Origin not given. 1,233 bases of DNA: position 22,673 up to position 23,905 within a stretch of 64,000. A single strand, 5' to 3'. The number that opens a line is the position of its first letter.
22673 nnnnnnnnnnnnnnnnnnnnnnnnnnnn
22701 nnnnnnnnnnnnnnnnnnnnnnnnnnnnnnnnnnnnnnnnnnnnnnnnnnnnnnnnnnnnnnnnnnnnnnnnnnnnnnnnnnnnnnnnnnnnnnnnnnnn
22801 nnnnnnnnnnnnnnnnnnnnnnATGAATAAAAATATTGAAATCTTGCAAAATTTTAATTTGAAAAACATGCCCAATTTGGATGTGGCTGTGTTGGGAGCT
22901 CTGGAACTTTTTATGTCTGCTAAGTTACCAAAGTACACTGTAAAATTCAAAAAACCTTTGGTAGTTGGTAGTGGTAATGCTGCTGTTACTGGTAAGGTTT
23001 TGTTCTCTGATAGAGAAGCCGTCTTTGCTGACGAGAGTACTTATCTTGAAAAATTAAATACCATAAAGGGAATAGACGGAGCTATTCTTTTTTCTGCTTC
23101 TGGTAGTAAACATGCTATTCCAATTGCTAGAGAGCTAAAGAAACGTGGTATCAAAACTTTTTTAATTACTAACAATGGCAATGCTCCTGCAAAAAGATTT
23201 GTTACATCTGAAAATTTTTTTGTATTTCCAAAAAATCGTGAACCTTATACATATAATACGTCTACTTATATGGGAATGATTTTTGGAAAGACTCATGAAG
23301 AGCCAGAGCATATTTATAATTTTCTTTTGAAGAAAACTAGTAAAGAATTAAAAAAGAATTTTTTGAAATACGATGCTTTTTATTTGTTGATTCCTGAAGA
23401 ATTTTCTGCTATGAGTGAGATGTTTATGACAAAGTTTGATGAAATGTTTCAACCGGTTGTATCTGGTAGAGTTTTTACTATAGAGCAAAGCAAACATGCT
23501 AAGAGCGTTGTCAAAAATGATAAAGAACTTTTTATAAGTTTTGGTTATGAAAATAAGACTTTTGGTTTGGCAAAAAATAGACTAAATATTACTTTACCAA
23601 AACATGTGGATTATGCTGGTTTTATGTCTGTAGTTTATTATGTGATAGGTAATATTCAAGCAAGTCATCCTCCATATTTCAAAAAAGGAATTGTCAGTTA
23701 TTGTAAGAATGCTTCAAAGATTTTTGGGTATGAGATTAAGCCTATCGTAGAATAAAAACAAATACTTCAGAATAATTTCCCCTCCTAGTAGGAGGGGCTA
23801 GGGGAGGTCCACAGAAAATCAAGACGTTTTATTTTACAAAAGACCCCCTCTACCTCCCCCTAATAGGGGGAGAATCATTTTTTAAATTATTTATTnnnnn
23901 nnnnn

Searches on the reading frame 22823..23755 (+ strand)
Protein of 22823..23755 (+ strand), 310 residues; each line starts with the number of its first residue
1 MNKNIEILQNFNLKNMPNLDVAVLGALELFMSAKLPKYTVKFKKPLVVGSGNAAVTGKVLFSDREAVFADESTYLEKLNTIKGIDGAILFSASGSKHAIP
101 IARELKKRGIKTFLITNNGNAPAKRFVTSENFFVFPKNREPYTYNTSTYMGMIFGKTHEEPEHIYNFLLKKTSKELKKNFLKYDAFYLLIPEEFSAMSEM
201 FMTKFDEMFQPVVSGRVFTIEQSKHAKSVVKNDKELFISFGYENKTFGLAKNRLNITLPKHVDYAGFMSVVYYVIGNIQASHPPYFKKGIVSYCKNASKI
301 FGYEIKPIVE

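Call 3: search_protein_families(library=pfam, proteins=[window:22823-23755:+], max_evalue=0.01)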
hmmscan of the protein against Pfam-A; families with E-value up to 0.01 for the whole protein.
window:22823-23755:+ (310 aa): 2 families
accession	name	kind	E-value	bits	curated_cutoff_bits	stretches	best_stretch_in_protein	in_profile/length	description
PF01380.27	SIS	-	0.0043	17.3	25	0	66-126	35-97/131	SIS domain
PF13344.12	Hydrolase_6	-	0.0049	17.3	27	1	84-129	5-50/101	Haloacid dehalogenase-like hydrolase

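Call 4: search_protein_families(library=ncbifam, proteins=[window:22823-23755:+], max_evalue=0.01)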
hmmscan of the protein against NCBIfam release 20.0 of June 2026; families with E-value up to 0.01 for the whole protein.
window:22823-23755:+ (310 aa): 0 families

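Call 31: find_homologous_proteins(query=window:22823-23752:+, max_evalue=0.001)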
Query window:22823-23752:+ (310 aa): 1807 proteins with E <= 0.001 among 3865 candidates; the best 120 are listed.
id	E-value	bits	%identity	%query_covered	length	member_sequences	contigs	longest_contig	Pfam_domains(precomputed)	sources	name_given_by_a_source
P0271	2.7e-172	590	83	100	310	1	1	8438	-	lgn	-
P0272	3.0e-172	590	85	99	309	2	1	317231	-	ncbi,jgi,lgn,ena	ncbi:MAG: hypothetical protein WC070_02740 [Candidatus Magasanikbacteria bacterium]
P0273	7.6e-169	578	81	100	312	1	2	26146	-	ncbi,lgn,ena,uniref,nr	ncbi:MAG: hypothetical protein AUJ23_01435 [Candidatus Magasanikbacteria bacterium CG1_02_32_51]|uni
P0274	3.2e-168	576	83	99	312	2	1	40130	-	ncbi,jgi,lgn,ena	ncbi:MAG: hypothetical protein WC025_01870 [Candidatus Magasanikbacteria bacterium]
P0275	1.1e-164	565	81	99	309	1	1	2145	-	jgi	jgi:hypothetical protein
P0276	9.2e-160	549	78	100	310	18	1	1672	-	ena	-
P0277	2.4e-159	547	77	100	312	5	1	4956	-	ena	-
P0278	3.8e-158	543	77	100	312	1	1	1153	-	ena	-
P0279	1.2e-155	535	75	100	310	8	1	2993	-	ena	-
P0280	3.6e-149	514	100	76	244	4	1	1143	-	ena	-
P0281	1.1e-131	456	68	99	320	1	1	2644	-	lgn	-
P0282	3.5e-129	448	66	100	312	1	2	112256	-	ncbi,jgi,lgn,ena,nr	ncbi:MAG TPA: hypothetical protein DEB09_00775 [Candidatus Magasanikbacteria bacterium]|nr:hypotheti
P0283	5.1e-129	448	67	99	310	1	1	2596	-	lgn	-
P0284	1.4e-128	446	64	99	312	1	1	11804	-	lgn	-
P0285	7.7e-128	444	65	99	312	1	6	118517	-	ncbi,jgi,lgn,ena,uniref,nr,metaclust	ncbi:MAG: hypothetical protein US42_C0008G0020 [Candidatus Magasanikbacteria bacterium GW2011_GWC2_3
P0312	7.0e-108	378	56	99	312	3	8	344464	-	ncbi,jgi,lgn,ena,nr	ncbi:hypothetical protein HN481_02850 [Candidatus Parcubacteria bacterium]|jgi:hypothetical protein|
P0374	3.8e-102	359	58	95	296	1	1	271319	-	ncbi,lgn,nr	ncbi:hypothetical protein JW968_04515 [Candidatus Woesearchaeota archaeon]|nr:hypothetical protein [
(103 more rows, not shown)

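Call 33: find_encoding_contigs(protein=P0374, flank=8000, max_places=1)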
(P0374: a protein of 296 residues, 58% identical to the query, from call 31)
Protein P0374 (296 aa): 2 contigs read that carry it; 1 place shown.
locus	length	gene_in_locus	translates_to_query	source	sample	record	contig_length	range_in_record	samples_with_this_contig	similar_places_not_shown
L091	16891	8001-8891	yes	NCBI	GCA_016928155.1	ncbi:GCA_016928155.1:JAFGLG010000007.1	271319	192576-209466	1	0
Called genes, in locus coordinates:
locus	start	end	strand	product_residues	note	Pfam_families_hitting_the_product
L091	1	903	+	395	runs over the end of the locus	PF13439:Glyco_transf_4, PF13579:Glyco_trans_4_4 (weak), PF20706:GT4-conflict, PF00534:Glycos_transf_1, PF13692:Glyco_trans_1_4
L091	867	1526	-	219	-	-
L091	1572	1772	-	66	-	PF18917:LiaI-LiaF-like_TM1 (weak)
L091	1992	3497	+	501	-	PF08903:DUF1846, PF20921:DUF1846_C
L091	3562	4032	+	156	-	PF01988:VIT1 (weak)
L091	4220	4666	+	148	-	PF02502:LacAB_rpiB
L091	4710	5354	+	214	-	PF00834:Ribul_P_3_epim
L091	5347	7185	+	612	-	PF00456:Transketolase_N, PF13292:DXP_synthase_N, PF00676:E1_dh, PF02779:Transket_pyr, PF02780:Transketolase_C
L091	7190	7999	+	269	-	PF00923:TAL_FSA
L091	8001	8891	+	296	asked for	-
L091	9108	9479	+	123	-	PF06397:Desulfoferrod_N, PF01880:Desulfoferrodox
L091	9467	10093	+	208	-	PF22175:Ogg-HhH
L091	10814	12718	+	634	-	PF02824:TGS, PF07973:tRNA_SAD, PF00587:tRNA-synt_2b, PF03129:HGTP_anticodon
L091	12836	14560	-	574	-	PF12698:ABC2_membrane_3, PF01061:ABC2_membrane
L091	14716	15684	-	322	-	PF00005:ABC_tran, PF13304:AAA_21 (weak)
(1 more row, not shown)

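Call 34: find_encoding_contigs(protein=P0312, flank=8000, max_places=2)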
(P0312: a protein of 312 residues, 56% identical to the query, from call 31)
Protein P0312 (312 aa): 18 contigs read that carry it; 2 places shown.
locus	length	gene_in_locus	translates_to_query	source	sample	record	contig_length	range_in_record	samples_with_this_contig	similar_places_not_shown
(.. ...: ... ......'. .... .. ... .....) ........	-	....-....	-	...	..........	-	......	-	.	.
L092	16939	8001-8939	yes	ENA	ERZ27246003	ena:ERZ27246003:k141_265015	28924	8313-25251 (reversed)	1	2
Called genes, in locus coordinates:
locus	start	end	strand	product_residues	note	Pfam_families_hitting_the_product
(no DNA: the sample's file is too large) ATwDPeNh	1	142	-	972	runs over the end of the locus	PF00912:Transgly, PF00905:Transpeptidase, PF17957:Big_7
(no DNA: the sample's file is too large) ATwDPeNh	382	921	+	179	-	-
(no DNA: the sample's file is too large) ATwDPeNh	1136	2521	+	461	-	PF01476:LysM, PF23473:LysM3_LYK4_5 (weak), PF01551:Peptidase_M23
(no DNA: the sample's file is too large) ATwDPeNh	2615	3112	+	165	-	-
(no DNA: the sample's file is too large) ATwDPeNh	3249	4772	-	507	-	PF13541:ChlI, PF00158:Sigma54_activat (faint), PF01078:Mg_chelatase, PF13191:AAA_16 (faint), PF07728:AAA_5 (weak), PF13335:Mg_chelatase_C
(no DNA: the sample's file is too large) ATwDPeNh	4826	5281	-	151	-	PF01252:Peptidase_A8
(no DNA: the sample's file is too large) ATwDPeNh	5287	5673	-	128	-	PF01258:zf-dskA_traR (weak)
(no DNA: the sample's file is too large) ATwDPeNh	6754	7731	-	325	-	-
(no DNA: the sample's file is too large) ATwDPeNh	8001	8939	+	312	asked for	-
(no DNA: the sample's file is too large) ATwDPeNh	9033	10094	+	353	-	PF01926:MMR_HSR1, PF02421:FeoB_N, PF06071:YchF-GTPase_C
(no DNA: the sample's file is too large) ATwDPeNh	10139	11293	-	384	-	PF01555:N6_N4_Mtase, PF01170:UPF0020, PF03602:Cons_hypoth95 (weak), PF13847:Methyltransf_31 (faint)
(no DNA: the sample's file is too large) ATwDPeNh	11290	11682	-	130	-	-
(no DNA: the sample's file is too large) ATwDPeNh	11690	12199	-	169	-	-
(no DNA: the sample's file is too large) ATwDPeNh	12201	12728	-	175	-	PF05137:PilN (weak)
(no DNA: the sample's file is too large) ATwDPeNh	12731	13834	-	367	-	PF11104:PilM_2, PF14450:FtsA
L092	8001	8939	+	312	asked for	-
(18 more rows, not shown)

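Call 50: predict_structure(alignment_id=A2)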
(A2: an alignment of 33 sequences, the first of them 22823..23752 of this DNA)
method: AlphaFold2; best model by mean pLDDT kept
length: 310 residues; sequences in the alignment: 33
mean_pLDDT: 93.4   pTM: 0.92
mean pLDDT of the five models: 93.4, 92.5, 92.4, 92.4, 92.2
residues with pLDDT >= 90: 265; 70-90: 39; 50-70: 6; < 50: 0
segments of 3 or more residues with pLDDT < 50: none
pLDDT, mean of each block of 10 residues (from residue 1): 91 96 98 91 94 88 93 96 97 93 98 96 97 96 93 95 98 93 95 94 92 92 73 90 92 96 97 97 92 93 90
secondary structure, 60 per line:
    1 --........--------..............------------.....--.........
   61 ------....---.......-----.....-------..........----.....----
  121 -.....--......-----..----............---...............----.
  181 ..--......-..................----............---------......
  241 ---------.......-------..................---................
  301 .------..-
elements in order: H3-10 H19-32 E45-49 H52-60 E67-70 H74-80 E86-90 H98-107 E112-116 H122-126 E132-134 H146-157 H161-175 E185-190 H192-209 E214-219 H220-225 E235-240 E253-256 H264-281 H285-301

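Call 54: fold_search(model_id=the predicted structure, library=pdb)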
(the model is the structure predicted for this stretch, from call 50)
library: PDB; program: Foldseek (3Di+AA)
matches with E <= 10: 1434; with E <= 0.001: 147
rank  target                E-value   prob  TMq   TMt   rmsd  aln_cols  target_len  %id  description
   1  2aml_A                5.4e-11  1.00  0.64  0.56   6.2       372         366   13  Crystal structure of Lmo0035 protein (46906266) from LISTERIA MONOCYTOGENES 4b F2365 at 1.50 A resolution (released 2005-10-18)
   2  2aml_B                1.2e-10  1.00  0.61  0.54   6.8       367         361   13  Crystal structure of Lmo0035 protein (46906266) from LISTERIA MONOCYTOGENES 4b F2365 at 1.50 A resolution (released 2005-10-18)
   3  1j5x                  3.1e-10  1.00  0.54  0.53   6.7       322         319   15  Crystal structure of Glucosamine-6-phosphate deaminase (TM0813) from Thermotoga maritima at 1.8 A resolution (released 2002-07-31)
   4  3g68_A                3.7e-10  1.00  0.54  0.50   6.3       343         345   10  CRYSTAL STRUCTURE OF A PUTATIVE PHOSPHOSUGAR ISOMERASE (CD3275) FROM CLOSTRIDIUM DIFFICILE 630 AT 1.80 A RESOLUTION (released 2009-02-24)
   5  3c3j_E                1.1e-09  1.00  0.55  0.48   9.3       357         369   12  Crystal structure of tagatose-6-phosphate ketose/aldose isomerase from Escherichia coli (released 2008-02-19)
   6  3c3j_A                1.2e-09  1.00  0.54  0.47   9.7       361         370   13  Crystal structure of tagatose-6-phosphate ketose/aldose isomerase from Escherichia coli (released 2008-02-19)
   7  7dnr_B                1.3e-09  1.00  0.61  0.55   5.6       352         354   11  Crystal Structure of Zn-bound SIS Domain of Glucosamine-6-P Synthase from E. coli (released 2021-12-15)
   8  2df8_B                1.3e-09  1.00  0.54  0.53   7.2       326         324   13  Crystal Structure of the PH0510 protein from Pyrococcus horikoshii OT3 in complex with beta-D-Fructopyranose-1-phospha (released 2006-08-27)
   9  2v4m_B                1.3e-09  1.00  0.55  0.50   7.6       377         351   11  The isomerase domain of human glutamine-fructose-6-phosphate transaminase 1 (GFPT1) in complex with fructose 6-phospha (released 2008-10-07)
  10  2v4m_C                1.7e-09  1.00  0.51  0.46  10.2       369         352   12  The isomerase domain of human glutamine-fructose-6-phosphate transaminase 1 (GFPT1) in complex with fructose 6-phospha (released 2008-10-07)
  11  2dec_A                2.1e-09  1.00  0.55  0.53   6.4       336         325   11  Crystal Structure of the PH0510 protein from Pyrococcus horikoshii OT3 (released 2006-08-10)
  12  3g68_B                2.1e-09  1.00  0.53  0.48   6.5       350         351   11  CRYSTAL STRUCTURE OF A PUTATIVE PHOSPHOSUGAR ISOMERASE (CD3275) FROM CLOSTRIDIUM DIFFICILE 630 AT 1.80 A RESOLUTION (released 2009-02-24)
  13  6r4h_A                2.5e-09  1.00  0.58  0.31   5.8       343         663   14  Crystal structure of human GFAT-1 G451E (released 2020-01-15)
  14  3c3j_B                2.5e-09  1.00  0.54  0.47   9.5       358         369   12  Crystal structure of tagatose-6-phosphate ketose/aldose isomerase from Escherichia coli (released 2008-02-19)
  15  6r4i_A                2.6e-09  1.00  0.59  0.31   6.9       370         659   13  Crystal structure of human GFAT-1 G461E (released 2020-01-15)
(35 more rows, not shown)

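Call 67: search_solved_structures(query=A2, max_evalue=10, show_alignments=3)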
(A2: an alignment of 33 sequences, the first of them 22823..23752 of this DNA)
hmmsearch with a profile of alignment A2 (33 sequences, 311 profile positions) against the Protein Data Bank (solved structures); distinct sequences matched with E-value up to 10: 2.
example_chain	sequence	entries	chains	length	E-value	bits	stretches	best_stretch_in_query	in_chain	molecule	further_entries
6exx_A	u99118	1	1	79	0.065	15.4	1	112-172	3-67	Protein PES4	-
3ztv_A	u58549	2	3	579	0.8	11.8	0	67-109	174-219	NAD NUCLEOTIDASE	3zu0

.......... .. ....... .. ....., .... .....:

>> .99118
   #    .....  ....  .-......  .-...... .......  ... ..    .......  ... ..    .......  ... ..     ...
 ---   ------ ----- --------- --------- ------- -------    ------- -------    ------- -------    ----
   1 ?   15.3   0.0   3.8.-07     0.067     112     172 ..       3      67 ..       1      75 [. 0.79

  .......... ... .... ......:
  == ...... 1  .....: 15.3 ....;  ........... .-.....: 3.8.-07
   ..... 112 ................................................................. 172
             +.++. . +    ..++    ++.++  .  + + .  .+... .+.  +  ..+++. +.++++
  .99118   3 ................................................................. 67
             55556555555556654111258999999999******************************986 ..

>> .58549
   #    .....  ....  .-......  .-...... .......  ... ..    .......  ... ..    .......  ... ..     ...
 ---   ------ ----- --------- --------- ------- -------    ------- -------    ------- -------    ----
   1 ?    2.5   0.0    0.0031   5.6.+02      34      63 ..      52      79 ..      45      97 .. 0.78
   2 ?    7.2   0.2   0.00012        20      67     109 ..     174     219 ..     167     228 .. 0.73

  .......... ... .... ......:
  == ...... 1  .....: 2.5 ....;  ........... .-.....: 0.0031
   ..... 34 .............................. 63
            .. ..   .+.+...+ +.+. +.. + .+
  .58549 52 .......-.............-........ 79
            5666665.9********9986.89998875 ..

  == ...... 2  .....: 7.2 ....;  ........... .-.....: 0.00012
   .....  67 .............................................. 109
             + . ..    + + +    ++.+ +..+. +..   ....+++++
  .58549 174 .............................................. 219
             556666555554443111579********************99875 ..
